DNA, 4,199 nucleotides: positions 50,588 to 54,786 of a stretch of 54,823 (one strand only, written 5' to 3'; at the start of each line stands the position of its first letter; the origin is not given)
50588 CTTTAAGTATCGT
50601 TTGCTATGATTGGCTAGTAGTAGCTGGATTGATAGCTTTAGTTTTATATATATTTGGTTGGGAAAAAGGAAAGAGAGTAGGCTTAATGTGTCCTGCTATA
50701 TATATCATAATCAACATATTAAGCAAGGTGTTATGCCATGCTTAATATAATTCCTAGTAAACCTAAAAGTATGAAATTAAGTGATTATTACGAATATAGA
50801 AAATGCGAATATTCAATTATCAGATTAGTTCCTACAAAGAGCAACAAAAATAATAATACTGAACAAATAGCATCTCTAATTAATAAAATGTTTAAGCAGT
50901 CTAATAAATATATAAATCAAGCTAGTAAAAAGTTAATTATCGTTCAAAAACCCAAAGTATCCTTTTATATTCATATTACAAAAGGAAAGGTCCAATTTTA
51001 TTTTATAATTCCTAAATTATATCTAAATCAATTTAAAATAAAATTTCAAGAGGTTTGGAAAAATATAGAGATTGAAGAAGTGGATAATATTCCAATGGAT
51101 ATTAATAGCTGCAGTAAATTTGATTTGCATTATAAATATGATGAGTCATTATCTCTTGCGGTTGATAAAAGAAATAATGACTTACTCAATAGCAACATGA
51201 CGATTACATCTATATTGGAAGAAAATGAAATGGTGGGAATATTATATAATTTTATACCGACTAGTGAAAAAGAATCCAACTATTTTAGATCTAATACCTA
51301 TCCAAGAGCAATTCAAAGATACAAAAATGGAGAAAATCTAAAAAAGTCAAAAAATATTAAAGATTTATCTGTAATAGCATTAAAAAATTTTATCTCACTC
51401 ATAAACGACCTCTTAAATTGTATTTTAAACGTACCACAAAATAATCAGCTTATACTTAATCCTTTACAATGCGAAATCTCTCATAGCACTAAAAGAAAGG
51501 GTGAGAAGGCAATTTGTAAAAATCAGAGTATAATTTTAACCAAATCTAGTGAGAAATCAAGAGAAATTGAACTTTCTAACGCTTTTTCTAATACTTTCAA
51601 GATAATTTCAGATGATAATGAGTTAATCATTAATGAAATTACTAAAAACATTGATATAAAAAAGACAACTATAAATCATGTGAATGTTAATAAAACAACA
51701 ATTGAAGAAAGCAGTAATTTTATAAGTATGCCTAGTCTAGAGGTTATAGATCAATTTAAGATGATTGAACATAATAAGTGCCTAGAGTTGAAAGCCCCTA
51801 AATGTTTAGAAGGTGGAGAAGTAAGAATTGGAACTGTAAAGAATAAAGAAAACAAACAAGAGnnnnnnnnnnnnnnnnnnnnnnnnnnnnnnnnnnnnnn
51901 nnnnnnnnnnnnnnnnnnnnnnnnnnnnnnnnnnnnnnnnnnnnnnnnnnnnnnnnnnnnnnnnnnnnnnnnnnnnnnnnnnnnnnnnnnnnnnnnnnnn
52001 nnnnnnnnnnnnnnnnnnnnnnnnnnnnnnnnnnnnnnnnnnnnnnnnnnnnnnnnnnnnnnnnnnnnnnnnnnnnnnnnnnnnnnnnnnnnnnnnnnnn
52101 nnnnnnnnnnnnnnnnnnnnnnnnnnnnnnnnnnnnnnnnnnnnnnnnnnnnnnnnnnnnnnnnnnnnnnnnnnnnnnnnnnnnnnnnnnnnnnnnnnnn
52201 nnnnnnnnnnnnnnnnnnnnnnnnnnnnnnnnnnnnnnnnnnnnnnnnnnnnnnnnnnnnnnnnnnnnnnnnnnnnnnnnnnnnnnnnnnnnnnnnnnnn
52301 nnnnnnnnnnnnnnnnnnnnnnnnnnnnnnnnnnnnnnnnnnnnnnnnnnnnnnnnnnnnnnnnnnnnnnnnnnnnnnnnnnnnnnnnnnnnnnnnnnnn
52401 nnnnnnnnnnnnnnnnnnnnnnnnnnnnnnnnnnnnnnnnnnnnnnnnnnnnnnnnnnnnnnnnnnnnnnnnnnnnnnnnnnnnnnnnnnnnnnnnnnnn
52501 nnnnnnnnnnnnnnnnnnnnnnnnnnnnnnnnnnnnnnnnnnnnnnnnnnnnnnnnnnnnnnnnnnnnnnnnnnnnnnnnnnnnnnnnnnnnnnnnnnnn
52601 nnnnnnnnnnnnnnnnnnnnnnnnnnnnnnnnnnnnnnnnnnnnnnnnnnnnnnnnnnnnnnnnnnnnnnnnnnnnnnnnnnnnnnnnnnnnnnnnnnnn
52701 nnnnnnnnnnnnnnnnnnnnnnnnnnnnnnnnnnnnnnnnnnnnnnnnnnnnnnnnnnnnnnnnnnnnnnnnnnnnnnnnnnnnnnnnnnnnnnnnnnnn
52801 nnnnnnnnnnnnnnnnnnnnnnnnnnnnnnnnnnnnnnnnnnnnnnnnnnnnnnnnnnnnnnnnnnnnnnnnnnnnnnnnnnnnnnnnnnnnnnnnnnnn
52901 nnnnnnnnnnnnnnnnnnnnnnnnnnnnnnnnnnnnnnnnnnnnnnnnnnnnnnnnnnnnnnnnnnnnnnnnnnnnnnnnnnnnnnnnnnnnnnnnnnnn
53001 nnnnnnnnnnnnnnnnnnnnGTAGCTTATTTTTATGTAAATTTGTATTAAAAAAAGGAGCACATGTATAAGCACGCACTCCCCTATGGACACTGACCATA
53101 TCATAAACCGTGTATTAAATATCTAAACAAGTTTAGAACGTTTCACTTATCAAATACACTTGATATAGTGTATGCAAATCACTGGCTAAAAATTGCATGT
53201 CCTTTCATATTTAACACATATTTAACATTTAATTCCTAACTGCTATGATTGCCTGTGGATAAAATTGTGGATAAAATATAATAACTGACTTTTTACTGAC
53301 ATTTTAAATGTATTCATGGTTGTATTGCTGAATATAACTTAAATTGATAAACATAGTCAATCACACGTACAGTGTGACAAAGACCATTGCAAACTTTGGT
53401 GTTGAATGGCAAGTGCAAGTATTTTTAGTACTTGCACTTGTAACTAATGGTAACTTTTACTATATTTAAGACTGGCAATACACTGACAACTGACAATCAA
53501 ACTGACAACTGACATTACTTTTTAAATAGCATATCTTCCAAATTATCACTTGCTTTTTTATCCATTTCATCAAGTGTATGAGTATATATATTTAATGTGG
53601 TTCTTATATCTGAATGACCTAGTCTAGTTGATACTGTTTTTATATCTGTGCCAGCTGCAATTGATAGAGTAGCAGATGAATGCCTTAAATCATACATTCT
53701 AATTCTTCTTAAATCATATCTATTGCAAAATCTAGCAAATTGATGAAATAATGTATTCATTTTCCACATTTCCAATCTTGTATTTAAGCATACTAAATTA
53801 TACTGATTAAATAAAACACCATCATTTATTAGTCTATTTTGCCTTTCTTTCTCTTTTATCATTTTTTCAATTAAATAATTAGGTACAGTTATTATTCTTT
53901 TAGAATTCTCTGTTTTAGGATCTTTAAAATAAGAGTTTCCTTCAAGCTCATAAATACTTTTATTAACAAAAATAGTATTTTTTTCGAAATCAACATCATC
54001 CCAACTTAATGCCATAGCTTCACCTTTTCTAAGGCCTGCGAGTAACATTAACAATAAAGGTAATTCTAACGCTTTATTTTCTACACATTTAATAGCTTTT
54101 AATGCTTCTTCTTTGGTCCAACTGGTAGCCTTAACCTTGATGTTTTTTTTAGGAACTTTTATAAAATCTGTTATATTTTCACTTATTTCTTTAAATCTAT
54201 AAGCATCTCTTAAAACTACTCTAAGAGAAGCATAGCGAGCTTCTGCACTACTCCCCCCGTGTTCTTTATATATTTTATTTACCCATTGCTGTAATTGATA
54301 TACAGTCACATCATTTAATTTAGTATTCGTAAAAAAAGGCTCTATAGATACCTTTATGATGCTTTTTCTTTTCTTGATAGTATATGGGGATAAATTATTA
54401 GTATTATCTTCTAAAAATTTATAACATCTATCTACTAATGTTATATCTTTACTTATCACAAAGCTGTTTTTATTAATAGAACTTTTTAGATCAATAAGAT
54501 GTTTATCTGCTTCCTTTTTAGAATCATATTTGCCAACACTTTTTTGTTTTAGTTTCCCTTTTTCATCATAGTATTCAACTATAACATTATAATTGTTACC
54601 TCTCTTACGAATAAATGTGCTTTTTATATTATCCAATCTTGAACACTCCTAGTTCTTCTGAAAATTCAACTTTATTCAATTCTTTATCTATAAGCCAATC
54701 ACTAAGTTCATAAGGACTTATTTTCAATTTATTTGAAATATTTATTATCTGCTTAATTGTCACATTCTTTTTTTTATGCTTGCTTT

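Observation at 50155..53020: Orphan virB2/virB3/virB4-like three-gene operon in the moron slot of a myovirus: candidate undescribed prophage system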

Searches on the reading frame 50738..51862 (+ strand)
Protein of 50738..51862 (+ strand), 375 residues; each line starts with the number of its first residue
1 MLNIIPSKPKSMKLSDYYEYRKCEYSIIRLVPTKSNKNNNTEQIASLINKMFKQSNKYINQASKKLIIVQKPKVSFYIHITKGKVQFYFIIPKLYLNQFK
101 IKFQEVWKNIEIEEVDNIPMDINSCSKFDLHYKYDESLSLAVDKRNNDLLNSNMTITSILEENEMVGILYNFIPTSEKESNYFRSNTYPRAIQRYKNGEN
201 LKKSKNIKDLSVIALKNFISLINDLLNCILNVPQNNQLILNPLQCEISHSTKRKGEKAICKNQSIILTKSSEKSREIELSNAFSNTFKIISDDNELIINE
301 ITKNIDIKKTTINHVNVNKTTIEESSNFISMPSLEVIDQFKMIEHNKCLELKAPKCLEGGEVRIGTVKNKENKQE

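Call 75: predict_structure(alignment_id=A8)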
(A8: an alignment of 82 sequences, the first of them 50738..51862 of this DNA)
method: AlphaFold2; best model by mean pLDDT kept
length: 375 residues; sequences in the alignment: 82
mean_pLDDT: 87.6   pTM: 0.81
mean pLDDT of the five models: 87.6, 86.8, 86.1, 83.3, 82.5
residues with pLDDT >= 90: 247; 70-90: 89; 50-70: 30; < 50: 9
segments of 3 or more residues with pLDDT < 50: 1-5, 236-238
pLDDT, mean of each block of 10 residues (from residue 1): 48 78 96 90 95 90 89 97 97 97 93 95 96 96 83 95 96 95 95 88 78 73 76 54 76 93 98 97 96 96 95 96 92 92 79 76 77 73
secondary structure, 60 per line:
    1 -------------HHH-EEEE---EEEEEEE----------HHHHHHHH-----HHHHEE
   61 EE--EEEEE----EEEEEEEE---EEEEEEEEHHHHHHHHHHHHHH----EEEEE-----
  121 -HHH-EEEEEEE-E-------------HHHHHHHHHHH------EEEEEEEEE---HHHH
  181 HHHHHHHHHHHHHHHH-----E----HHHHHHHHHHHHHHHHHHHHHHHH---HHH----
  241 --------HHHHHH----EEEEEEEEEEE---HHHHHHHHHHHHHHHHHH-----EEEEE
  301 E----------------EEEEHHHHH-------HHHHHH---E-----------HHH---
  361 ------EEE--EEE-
elements in order: E18-21 E25-31 H42-49 H55-58 E59-62 E65-69 E74-81 E85-92 H93-106 E111-115 E126-132 H148-158 E165-173 H177-196 H207-230 H249-254 E259-269 H273-290 E296-301 E318-321 H322-326 H334-339 E367-369 E372-374

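Call 79: fold_search(model_id=the predicted structure, library=pdb)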
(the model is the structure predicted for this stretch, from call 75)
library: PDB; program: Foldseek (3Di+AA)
matches with E <= 10: 801; with E <= 0.001: 3
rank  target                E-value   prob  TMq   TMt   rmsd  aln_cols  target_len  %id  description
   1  7o42_A                6.3e-04  0.99  0.31  0.14  12.2       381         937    9  TrwK/VirB4unbound trimer of dimers complex (with Hcp1) from the R388 type IV secretion system determined by cryo-EM. (released 2022-06-22)
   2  8rtb_B                7.9e-04  0.96  0.30  0.19  12.2       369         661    7  Extended inner membrane complex (IMC) protomer structure (TrwM/VirB3-TrwK/VirB4-TrwI/VirB6-TrwG/VirB8-TrwE/VirB10) fro (released 2024-06-19)
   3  7o41_B                1.0e-03  0.99  0.35  0.21  10.6       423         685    7  Hexameric composite model of the Inner Membrane Complex (IMC) with the Arches from the fully-assembled R388 type IV se (released 2022-06-22)
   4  8rtd_h                1.1e-03  0.96  0.31  0.26  12.3       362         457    7  Stalk-Arches-IMC structure from the fully-assembled R388 type IV secretion system determined by cryo-EM. (released 2024-06-19)
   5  8rtd_V                1.1e-03  0.95  0.30  0.18  11.9       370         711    8  Stalk-Arches-IMC structure from the fully-assembled R388 type IV secretion system determined by cryo-EM. (released 2024-06-19)
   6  7o42_E                1.2e-03  0.95  0.32  0.15  11.0       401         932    8  TrwK/VirB4unbound trimer of dimers complex (with Hcp1) from the R388 type IV secretion system determined by cryo-EM. (released 2022-06-22)
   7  8rtd_P                1.5e-03  0.93  0.30  0.17  12.2       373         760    7  Stalk-Arches-IMC structure from the fully-assembled R388 type IV secretion system determined by cryo-EM. (released 2024-06-19)
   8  7o41_A                9.4e-03  0.90  0.35  0.20  11.4       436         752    8  Hexameric composite model of the Inner Membrane Complex (IMC) with the Arches from the fully-assembled R388 type IV se (released 2022-06-22)
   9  8rtd_g                1.7e-02  0.69  0.29  0.16  12.5       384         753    8  Stalk-Arches-IMC structure from the fully-assembled R388 type IV secretion system determined by cryo-EM. (released 2024-06-19)
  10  2bvf_A                2.0e-02  0.77  0.23  0.20   7.1       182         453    9  Crystal structure of 6-hydoxy-D-nicotine oxidase from Arthrobacter nicotinovorans. Crystal Form 3 (P1) (released 2005-08-17)
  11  2v50_D                2.5e-02  0.18  0.17  0.08  21.3       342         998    8  The Missing Part of the Bacterial MexAB-OprM System: Structural determination of the Multidrug Exporter MexB (released 2009-05-19)
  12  8rtb_A                2.8e-02  0.60  0.29  0.17  11.7       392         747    7  Extended inner membrane complex (IMC) protomer structure (TrwM/VirB3-TrwK/VirB4-TrwI/VirB6-TrwG/VirB8-TrwE/VirB10) fro (released 2024-06-19)
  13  8rtd_O                2.8e-02  0.60  0.29  0.16  11.7       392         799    7  Stalk-Arches-IMC structure from the fully-assembled R388 type IV secretion system determined by cryo-EM. (released 2024-06-19)
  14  8rtd_T                2.8e-02  0.60  0.29  0.16  11.7       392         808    7  Stalk-Arches-IMC structure from the fully-assembled R388 type IV secretion system determined by cryo-EM. (released 2024-06-19)
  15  7e2v_B                3.0e-02  0.63  0.25  0.21  10.0       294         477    6  Crystal structure of MaDA-3 (released 2021-12-01)
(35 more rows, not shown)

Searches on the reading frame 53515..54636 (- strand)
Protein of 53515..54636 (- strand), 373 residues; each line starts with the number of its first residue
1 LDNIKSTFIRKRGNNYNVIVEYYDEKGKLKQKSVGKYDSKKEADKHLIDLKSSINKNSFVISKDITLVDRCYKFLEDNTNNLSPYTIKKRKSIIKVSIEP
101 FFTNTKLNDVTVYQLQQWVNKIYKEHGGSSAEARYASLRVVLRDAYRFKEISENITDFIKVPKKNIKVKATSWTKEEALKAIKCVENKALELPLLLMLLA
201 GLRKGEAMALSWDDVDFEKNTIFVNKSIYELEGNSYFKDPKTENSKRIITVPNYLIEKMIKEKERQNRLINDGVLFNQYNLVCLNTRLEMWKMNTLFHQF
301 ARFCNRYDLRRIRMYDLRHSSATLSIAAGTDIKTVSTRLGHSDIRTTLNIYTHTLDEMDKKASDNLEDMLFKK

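Call 4: search_protein_families(library=pfam, proteins=[window:53515-54636:-], max_evalue=1)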
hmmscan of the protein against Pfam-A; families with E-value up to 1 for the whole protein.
window:53515-54636:- (373 aa): 6 families
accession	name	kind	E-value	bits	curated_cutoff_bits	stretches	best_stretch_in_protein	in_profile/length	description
PF00589.27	Phage_integrase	-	4.8e-21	75.7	27.1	1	186-356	23-170/172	Phage integrase family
PF14659.12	Phage_int_SAM_3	-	2.3e-12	47.4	22.6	1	66-122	1-57/58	Phage integrase, N-terminal SAM-like domain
PF14657.12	Arm-DNA-bind_4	-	4.8e-07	29.7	22.3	1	16-58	2-46/47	Arm DNA-binding domain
PF23959.1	DUF7288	-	0.014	16.2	27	1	5-71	92-144/184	Family of unknown function (DUF7288)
PF19914.5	WEF-hand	-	0.065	14.5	27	1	106-133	15-42/81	Wolframin EF-hand domain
PF05036.18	SPOR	-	0.14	13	21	1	33-61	47-75/76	SPOR domain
